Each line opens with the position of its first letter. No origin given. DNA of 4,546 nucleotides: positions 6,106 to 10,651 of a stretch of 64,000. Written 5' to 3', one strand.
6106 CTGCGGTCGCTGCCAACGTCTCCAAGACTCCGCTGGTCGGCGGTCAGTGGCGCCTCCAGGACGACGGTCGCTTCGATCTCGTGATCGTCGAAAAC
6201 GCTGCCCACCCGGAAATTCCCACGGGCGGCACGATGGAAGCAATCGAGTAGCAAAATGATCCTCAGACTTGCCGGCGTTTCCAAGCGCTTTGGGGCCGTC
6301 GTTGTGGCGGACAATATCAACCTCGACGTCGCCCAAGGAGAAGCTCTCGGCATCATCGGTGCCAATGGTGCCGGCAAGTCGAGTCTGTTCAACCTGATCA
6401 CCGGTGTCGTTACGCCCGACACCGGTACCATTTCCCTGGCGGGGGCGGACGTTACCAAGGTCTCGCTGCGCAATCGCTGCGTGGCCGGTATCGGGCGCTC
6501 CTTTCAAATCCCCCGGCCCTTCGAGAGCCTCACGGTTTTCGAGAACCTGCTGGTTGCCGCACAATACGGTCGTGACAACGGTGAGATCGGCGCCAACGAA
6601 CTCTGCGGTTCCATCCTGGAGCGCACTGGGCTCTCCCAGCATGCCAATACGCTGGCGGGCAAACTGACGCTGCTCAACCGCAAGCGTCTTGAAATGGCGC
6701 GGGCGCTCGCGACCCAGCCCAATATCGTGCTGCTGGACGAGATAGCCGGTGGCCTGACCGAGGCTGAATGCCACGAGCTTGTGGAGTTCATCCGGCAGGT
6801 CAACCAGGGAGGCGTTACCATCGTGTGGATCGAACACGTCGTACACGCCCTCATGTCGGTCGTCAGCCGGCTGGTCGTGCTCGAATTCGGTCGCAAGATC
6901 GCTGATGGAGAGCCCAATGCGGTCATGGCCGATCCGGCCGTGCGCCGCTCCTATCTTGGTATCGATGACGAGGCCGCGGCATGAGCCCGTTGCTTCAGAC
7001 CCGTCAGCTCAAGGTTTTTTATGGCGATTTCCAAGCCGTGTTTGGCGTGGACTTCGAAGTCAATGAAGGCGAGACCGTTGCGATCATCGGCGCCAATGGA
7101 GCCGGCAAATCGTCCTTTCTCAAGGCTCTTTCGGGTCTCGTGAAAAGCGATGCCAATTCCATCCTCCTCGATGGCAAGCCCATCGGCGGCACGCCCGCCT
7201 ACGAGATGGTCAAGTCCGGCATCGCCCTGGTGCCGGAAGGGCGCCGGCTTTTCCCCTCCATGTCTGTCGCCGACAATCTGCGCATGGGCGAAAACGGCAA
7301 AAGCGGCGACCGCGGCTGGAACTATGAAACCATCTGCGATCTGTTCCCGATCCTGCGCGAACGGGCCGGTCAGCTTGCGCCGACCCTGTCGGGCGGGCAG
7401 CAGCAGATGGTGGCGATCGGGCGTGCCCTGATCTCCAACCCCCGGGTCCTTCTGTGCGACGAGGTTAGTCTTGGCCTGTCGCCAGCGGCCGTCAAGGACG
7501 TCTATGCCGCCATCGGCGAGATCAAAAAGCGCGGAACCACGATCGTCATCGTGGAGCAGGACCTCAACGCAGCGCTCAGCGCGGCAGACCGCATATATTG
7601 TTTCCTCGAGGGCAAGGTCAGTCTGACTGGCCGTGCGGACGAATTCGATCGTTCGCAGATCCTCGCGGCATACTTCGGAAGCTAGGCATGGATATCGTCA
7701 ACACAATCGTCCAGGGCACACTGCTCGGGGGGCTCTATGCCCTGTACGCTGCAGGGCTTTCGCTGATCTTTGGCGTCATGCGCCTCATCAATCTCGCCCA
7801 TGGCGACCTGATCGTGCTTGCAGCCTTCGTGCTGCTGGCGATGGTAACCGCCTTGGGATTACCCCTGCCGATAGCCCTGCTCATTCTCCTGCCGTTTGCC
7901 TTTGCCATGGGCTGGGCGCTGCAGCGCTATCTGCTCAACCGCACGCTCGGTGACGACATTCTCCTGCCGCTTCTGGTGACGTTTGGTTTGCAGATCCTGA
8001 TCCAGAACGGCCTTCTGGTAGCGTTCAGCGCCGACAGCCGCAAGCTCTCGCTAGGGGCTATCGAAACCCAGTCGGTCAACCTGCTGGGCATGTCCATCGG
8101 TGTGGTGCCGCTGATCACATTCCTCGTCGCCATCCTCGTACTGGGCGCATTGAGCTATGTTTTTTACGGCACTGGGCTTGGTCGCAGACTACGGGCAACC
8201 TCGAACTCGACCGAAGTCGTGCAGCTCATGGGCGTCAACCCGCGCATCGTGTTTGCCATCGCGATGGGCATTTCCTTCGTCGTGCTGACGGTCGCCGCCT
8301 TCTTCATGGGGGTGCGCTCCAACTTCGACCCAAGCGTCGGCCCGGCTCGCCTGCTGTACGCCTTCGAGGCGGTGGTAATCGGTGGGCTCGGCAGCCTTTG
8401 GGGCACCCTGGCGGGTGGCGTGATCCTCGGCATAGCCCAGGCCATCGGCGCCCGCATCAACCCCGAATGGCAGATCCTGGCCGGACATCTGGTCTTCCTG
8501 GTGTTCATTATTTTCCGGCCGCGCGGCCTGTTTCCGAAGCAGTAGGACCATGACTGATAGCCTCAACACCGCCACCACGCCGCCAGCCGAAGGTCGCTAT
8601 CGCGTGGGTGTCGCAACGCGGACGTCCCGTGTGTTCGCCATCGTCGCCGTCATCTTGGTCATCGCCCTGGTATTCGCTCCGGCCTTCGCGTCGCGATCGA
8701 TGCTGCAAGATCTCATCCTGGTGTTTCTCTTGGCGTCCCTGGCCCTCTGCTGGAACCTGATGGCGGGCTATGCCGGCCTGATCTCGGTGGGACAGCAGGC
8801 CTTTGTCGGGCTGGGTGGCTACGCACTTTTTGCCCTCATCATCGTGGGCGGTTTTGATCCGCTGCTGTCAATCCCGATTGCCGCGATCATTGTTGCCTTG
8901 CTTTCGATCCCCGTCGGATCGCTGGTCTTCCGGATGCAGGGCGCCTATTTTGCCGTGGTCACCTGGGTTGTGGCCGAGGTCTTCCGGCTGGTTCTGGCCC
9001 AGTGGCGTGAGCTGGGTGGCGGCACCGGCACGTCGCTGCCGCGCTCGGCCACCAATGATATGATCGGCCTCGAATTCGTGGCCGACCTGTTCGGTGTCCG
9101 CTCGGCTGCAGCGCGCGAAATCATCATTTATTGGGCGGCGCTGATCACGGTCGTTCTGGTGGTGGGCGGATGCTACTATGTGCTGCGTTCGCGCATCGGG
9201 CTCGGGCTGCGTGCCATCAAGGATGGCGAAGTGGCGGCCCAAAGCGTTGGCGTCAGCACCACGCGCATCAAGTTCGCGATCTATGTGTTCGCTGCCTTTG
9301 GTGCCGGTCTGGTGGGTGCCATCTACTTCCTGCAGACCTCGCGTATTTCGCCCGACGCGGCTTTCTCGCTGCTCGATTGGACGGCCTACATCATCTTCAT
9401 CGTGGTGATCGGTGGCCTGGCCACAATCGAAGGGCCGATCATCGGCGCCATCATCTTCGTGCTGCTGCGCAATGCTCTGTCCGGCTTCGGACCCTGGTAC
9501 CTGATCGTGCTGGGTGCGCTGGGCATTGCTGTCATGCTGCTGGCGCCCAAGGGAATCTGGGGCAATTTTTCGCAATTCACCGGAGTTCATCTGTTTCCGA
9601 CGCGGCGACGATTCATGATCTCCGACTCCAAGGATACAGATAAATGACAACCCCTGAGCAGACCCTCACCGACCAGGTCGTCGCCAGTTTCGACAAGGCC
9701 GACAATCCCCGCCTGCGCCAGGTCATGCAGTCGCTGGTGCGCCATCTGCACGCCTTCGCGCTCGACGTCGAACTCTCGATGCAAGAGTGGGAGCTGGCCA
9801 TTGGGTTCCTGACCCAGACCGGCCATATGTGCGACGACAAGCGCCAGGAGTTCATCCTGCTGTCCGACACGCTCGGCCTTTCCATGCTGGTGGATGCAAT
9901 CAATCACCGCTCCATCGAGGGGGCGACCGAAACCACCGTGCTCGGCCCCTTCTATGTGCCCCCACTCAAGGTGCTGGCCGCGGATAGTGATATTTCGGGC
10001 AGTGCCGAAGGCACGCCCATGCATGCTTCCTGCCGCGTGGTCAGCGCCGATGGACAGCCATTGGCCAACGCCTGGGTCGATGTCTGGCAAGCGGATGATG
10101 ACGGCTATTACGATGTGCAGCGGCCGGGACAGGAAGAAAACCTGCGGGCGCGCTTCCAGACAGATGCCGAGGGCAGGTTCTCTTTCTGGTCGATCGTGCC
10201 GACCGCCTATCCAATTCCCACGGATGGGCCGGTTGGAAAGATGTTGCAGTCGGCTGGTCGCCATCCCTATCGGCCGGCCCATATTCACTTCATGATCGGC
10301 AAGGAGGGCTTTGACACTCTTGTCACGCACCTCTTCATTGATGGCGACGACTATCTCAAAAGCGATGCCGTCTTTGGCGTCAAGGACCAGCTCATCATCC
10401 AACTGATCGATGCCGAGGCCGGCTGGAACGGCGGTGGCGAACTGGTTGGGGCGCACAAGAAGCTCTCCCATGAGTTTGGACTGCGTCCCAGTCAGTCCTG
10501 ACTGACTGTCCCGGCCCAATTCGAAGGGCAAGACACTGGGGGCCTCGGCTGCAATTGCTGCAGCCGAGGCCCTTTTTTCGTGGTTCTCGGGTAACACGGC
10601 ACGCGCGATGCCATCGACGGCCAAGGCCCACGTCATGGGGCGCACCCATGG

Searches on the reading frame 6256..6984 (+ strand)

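Call 67: search_protein_families(library=pfam, proteins=[window:6256-6984:+], max_evalue=0.000001)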
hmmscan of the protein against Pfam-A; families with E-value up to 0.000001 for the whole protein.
window:6256-6984:+ (242 aa): 2 families
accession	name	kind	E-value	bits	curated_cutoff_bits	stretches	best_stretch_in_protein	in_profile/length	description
PF00005.33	ABC_tran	-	1.6e-25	90.7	25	1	19-162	2-134/137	ABC transporter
PF12399.14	BCA_ABC_TP_C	-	7.8e-08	32.2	25.5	1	213-238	1-26/27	Branched-chain amino acid ATP-binding cassette transporter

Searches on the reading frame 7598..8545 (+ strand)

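Call 67: search_protein_families(library=pfam, proteins=[window:7598-8545:+], max_evalue=0.000001)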
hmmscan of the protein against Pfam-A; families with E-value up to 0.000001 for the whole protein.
window:7598-8545:+ (315 aa): 1 family
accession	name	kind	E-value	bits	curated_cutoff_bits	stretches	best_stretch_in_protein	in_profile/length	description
PF02653.21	BPD_transp_2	-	1.3e-25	90.5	26.8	1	37-302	2-264/269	Branched-chain amino acid transport system / permease component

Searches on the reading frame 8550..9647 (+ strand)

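Call 67: search_protein_families(library=pfam, proteins=[window:8550-9647:+], max_evalue=0.000001)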
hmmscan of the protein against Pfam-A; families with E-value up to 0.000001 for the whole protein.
window:8550-9647:+ (365 aa): 1 family
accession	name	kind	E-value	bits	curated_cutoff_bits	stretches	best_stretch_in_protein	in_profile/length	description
PF02653.21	BPD_transp_2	-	1.2e-35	123.4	26.8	1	54-329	5-269/269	Branched-chain amino acid transport system / permease component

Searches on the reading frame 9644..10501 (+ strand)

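Call 67: search_protein_families(library=pfam, proteins=[window:9644-10501:+], max_evalue=0.000001)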
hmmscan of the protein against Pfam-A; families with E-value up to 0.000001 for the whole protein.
window:9644-10501:+ (285 aa): 2 families
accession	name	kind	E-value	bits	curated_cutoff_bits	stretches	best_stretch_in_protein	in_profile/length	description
PF00775.27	Dioxygenase_C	-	2.3e-40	138.4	27.3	1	112-260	16-167/182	Dioxygenase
PF04444.19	Dioxygenase_N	-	4.8e-32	110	27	1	21-94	1-74/75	Catechol dioxygenase N terminus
